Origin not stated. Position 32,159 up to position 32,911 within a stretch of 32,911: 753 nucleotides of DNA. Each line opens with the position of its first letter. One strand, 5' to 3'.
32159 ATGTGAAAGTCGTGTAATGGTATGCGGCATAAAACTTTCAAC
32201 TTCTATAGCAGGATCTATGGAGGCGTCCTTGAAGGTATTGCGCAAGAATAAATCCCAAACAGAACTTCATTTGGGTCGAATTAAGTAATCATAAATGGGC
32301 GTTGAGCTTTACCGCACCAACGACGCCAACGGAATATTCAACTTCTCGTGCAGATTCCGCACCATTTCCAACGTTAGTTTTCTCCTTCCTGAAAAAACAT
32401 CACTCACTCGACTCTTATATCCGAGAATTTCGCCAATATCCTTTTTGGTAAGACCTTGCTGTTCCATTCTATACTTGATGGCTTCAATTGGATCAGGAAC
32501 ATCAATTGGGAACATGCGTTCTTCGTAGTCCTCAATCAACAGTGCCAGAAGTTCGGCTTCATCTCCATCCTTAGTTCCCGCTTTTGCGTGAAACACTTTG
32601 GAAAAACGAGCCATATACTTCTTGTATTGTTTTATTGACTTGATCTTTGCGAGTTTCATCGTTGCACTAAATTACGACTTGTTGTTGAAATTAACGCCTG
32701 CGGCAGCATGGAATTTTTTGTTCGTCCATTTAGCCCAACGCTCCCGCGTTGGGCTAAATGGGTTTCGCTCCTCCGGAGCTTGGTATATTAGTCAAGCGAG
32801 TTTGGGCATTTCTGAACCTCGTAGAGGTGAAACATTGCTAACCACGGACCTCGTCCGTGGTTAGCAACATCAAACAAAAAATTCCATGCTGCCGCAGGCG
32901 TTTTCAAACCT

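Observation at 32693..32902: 210-bp element of three perfect nested inverted repeats at the window edge: retron-like msr/msd ncRNA or MITE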

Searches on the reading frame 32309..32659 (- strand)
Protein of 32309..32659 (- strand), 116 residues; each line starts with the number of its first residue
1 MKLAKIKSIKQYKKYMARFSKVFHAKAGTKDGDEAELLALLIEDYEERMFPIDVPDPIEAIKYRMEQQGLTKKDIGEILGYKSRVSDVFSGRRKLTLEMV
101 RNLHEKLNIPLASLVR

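Call 8: find_encoding_contigs(protein=window:32309-32659:-, flank=10000, max_places=10)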
Protein window:32309-32659:- (116 aa): no gene with exactly this product is on record in the collection.

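Call 33: find_homologous_proteins(query=window:32309-32659:-, max_evalue=1e-10)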
Query window:32309-32659:- (116 aa): 1519 proteins with E <= 1e-10 among 1529 candidates; the best 120 are listed.
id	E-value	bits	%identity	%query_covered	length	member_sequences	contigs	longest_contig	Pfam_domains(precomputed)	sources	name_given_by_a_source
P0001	8.3e-60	217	88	100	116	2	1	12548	PF01381.29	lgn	-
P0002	2.0e-59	216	88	97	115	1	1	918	PF01381.29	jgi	jgi:HTH-type transcriptional regulator / antitoxin HigA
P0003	2.0e-59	216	86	100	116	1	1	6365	PF01381.29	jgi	jgi:HTH-type transcriptional regulator/antitoxin HigA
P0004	5.2e-59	215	86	100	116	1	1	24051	PF01381.29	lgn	-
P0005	7.6e-58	211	100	87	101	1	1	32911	PF01381.29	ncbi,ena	-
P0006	6.2e-56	205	84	89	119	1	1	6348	PF01381.29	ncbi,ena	-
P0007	2.4e-55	203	80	100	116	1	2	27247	PF01381.29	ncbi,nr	ncbi:MAG: helix-turn-helix domain-containing protein [Bacteroidota bacterium]|nr:helix-turn-helix do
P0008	6.4e-55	202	80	100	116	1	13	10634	PF01381.29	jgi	jgi:HTH-type transcriptional regulator/antitoxin HigA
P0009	8.2e-55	201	78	100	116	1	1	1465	PF01381.29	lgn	-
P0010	9.3e-55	201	79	100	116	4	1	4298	PF01381.29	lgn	-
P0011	1.9e-54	200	79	100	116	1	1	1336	PF01381.29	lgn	-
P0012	3.0e-54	199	79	100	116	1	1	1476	PF01381.29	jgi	jgi:HTH-type transcriptional regulator/antitoxin HigA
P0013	8.2e-54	198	78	100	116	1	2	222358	PF01381.29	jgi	jgi:HTH-type transcriptional regulator/antitoxin HigA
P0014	1.2e-53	197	78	100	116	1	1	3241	PF01381.29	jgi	jgi:HTH-type transcriptional regulator/antitoxin HigA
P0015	1.7e-53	197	79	100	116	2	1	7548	PF01381.29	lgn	-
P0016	2.9e-53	196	89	87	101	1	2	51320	PF01381.29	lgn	-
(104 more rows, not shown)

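Call 34: search_protein_families(library=pfam, proteins=[window:32309-32659:-])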
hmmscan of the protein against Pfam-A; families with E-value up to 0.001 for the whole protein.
window:32309-32659:- (116 aa): 1 family
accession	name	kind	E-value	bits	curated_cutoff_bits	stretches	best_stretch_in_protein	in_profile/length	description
PF01381.28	HTH_3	-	1.7e-08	34.8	23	1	61-112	1-53/55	Helix-turn-helix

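Call 35: find_encoding_contigs(protein=P0005, flank=3000, max_places=5)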
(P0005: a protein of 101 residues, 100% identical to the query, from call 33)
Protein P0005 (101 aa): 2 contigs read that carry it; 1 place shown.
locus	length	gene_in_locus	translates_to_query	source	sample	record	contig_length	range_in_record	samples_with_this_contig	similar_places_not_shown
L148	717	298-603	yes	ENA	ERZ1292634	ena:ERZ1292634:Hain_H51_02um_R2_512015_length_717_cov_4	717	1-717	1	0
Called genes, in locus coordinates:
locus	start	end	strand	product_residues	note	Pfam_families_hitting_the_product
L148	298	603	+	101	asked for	PF01381:HTH_3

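Call 36: find_encoding_contigs(protein=P0001, flank=4000, max_places=3)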
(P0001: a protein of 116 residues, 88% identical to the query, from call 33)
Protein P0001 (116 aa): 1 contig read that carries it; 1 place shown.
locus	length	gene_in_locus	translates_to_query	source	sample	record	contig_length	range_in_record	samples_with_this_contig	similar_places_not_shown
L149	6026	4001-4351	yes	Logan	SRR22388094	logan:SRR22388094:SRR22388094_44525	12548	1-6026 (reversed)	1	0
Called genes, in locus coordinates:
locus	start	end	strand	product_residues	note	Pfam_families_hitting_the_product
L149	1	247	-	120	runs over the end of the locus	PF05635:23S_rRNA_IVP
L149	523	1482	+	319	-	PF11751:PorP_SprF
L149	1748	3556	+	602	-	PF01541:GIY-YIG, PF27096:UvrC_M, PF22920:UvrC_RNaseH, PF08459:UvrC_RNaseH_dom, PF14520:HHH_5 (weak)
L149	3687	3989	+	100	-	PF09907:HigB_toxin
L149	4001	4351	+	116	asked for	PF01381:HTH_3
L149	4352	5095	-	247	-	PF07607:DUF1570 (faint)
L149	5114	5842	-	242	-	PF01752:Peptidase_M9 (weak), PF07607:DUF1570 (weak)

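Call 37: find_encoding_contigs(protein=P0016, flank=4000, max_places=3)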
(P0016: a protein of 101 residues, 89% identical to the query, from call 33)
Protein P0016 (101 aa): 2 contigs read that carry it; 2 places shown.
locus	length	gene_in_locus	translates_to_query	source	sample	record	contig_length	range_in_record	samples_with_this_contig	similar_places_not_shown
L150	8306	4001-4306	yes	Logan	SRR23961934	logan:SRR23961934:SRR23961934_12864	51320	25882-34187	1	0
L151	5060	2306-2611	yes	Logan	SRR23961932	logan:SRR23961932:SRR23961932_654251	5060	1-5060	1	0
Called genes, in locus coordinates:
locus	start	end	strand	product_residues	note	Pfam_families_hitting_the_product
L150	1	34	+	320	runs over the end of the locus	PF11751:PorP_SprF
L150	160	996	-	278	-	-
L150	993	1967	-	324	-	PF10162:G8, PF18962:Por_Secre_tail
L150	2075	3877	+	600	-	PF01541:GIY-YIG, PF27096:UvrC_M, PF22920:UvrC_RNaseH, PF08459:UvrC_RNaseH_dom, PF14520:HHH_5 (weak)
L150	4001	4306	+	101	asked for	PF01381:HTH_3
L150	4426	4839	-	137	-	PF13648:Lipocalin_4 (weak)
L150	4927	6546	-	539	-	PF07719:TPR_2 (faint), PF13424:TPR_12 (faint), PF13431:TPR_17 (faint), PF00515:TPR_1 (faint), PF13181:TPR_8 (faint), PF13414:TPR_11 (weak), PF13432:TPR_16 (faint)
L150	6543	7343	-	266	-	PF07607:DUF1570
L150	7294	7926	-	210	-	PF07607:DUF1570 (faint)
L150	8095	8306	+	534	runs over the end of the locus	PF01336:tRNA_anti-codon, PF00152:tRNA-synt_2, PF01409:tRNA-synt_2d (faint)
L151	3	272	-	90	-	?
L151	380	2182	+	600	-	PF01541:GIY-YIG, PF27096:UvrC_M, PF22920:UvrC_RNaseH, PF08459:UvrC_RNaseH_dom, PF14520:HHH_5 (weak)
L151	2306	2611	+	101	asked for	PF01381:HTH_3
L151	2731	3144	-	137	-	PF13648:Lipocalin_4 (weak)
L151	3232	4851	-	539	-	PF07719:TPR_2 (faint), PF13424:TPR_12 (faint), PF13431:TPR_17 (faint), PF00515:TPR_1 (faint), PF13181:TPR_8 (faint), PF13414:TPR_11 (weak), PF13432:TPR_16 (faint)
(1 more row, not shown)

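Call 41: find_encoding_contigs(protein=P0004, flank=3000, max_places=3)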
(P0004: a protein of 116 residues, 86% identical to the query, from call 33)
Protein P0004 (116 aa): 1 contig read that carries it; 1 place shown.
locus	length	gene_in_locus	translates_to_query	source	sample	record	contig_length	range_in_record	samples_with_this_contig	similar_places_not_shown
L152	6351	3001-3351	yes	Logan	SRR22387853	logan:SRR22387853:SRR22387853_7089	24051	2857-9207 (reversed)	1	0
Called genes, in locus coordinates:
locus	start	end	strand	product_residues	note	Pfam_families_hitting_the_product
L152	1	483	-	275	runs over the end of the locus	PF18962:Por_Secre_tail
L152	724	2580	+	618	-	PF01541:GIY-YIG, PF27096:UvrC_M, PF22920:UvrC_RNaseH, PF08459:UvrC_RNaseH_dom, PF14520:HHH_5 (weak)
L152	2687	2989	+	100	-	PF09907:HigB_toxin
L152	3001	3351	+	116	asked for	PF01381:HTH_3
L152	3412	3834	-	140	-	-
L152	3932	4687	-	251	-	PF07607:DUF1570 (weak)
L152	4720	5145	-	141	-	-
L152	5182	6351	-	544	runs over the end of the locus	PF13231:PMT_2, PF13424:TPR_12 (faint), PF13431:TPR_17 (faint), PF13432:TPR_16 (faint), PF07719:TPR_2 (faint), PF13181:TPR_8 (faint), PF00515:TPR_1 (faint), PF13414:TPR_11 (weak)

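Call 42: find_encoding_contigs(protein=P0003, flank=3000, max_places=3)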
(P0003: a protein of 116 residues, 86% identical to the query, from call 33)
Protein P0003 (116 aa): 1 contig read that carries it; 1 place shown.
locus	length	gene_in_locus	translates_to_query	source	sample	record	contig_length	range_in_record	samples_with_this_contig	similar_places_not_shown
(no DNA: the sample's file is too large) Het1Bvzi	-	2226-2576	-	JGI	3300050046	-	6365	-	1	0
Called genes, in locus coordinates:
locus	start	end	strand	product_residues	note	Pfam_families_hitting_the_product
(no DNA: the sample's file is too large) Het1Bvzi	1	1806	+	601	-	?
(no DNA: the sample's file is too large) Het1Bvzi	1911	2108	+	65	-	PF09907:HigB_toxin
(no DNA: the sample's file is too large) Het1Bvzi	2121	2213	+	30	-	-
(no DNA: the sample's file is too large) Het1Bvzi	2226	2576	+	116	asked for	PF01381:HTH_3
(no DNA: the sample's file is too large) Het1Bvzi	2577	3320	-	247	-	PF07607:DUF1570 (weak)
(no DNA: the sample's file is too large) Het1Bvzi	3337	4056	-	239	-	PF07607:DUF1570 (weak)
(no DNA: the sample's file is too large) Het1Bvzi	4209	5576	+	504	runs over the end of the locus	PF01336:tRNA_anti-codon, PF00152:tRNA-synt_2, PF01409:tRNA-synt_2d (faint)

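Call 43: find_encoding_contigs(protein=P0002, flank=3000, max_places=3)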
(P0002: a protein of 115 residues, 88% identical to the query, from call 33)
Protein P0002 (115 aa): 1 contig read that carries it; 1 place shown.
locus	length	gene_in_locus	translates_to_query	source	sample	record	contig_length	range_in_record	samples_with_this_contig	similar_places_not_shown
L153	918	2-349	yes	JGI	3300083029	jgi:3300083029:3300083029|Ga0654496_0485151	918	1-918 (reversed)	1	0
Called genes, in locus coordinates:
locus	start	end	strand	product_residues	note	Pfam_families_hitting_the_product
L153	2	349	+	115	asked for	PF01381:HTH_3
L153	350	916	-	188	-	?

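Call 46: find_homologous_proteins(query=L150:3125-3874:+, max_evalue=1e-40)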
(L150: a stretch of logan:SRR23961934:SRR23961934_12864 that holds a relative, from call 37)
Query L150:3125-3874:+ (250 aa): 6516 proteins with E <= 1e-40 among 8000 candidates; the best 120 are listed.
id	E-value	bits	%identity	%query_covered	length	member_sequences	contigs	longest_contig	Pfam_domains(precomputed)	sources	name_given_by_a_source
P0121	1.9e-145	501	91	100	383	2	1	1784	PF12826.14,PF14520.13,PF22920.3,PF08459.18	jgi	jgi:excinuclease ABC subunit C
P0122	7.4e-123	427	77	100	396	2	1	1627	PF14520.13,PF22920.3,PF08459.18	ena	-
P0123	8.3e-119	413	75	99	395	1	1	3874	PF14520.13,PF22920.3,PF08459.18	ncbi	ncbi:MAG: excinuclease ABC subunit UvrC, partial [Bacteroidia bacterium]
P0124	4.5e-117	408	72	99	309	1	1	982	PF14520.13,PF08459.18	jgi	jgi:excinuclease ABC subunit C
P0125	7.6e-116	404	71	100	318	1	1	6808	PF14520.13,PF22920.3,PF08459.18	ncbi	ncbi:MAG: helix-hairpin-helix domain-containing protein, partial [Bacteroidia bacterium]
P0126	1.3e-115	403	84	87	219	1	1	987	PF14520.13,PF08459.18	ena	-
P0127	1.8e-115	402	72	99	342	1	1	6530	PF14520.13,PF22920.3,PF08459.18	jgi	jgi:excinuclease ABC subunit C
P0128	1.6e-114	399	72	100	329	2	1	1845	PF14520.13,PF22920.3,PF08459.18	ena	-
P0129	4.7e-114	398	70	100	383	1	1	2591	PF14520.13,PF22920.3,PF08459.18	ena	-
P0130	1.7e-113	396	69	100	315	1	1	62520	PF14520.13,PF22920.3,PF08459.18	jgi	jgi:excinuclease ABC subunit C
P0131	4.4e-113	395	72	99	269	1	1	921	PF14520.13,PF22920.3,PF08459.18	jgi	jgi:excinuclease ABC subunit C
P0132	1.9e-112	393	70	100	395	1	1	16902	PF22920.3,PF08459.18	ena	-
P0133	1.9e-112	393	70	99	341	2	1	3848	PF14520.13,PF22920.3,PF08459.18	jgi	jgi:excinuclease ABC subunit C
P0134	5.7e-112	391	69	100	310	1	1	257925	PF14520.13,PF22920.3,PF08459.18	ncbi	-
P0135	5.8e-112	391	70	99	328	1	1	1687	PF14520.13,PF22920.3,PF08459.18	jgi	-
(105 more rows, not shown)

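Call 48: find_encoding_contigs(protein=P0126, flank=3000, max_places=5)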
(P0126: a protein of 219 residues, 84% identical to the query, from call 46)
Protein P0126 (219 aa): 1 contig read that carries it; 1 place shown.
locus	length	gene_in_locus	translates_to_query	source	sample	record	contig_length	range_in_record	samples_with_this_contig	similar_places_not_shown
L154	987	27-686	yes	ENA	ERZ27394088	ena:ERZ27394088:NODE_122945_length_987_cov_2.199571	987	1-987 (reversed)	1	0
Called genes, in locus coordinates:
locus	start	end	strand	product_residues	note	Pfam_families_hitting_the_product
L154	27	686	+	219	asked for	PF08459:UvrC_RNaseH_dom, PF14520:HHH_5 (weak)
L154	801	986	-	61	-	?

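Call 58: search_protein_families(library=pfam, proteins=[L149:3687-3989:+])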
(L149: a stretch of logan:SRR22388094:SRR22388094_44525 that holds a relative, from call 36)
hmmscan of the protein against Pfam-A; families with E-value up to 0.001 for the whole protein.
L149:3687-3989:+ (100 aa): 1 family
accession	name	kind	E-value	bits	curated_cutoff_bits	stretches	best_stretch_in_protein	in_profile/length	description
PF09907.15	HigB_toxin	-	8.6e-29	100.1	27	1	20-92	2-74/74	HigB_toxin, RelE-like toxic component of a toxin-antitoxin system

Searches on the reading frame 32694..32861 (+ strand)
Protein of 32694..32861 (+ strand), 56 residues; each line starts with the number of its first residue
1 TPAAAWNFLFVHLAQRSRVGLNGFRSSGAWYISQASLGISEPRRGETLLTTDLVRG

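Call 25: find_homologous_proteins(query=window:32694-32861:+, max_evalue=10)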
Query seq(56 aa): no candidate shares three 5-residue words with the query. No homologue found.
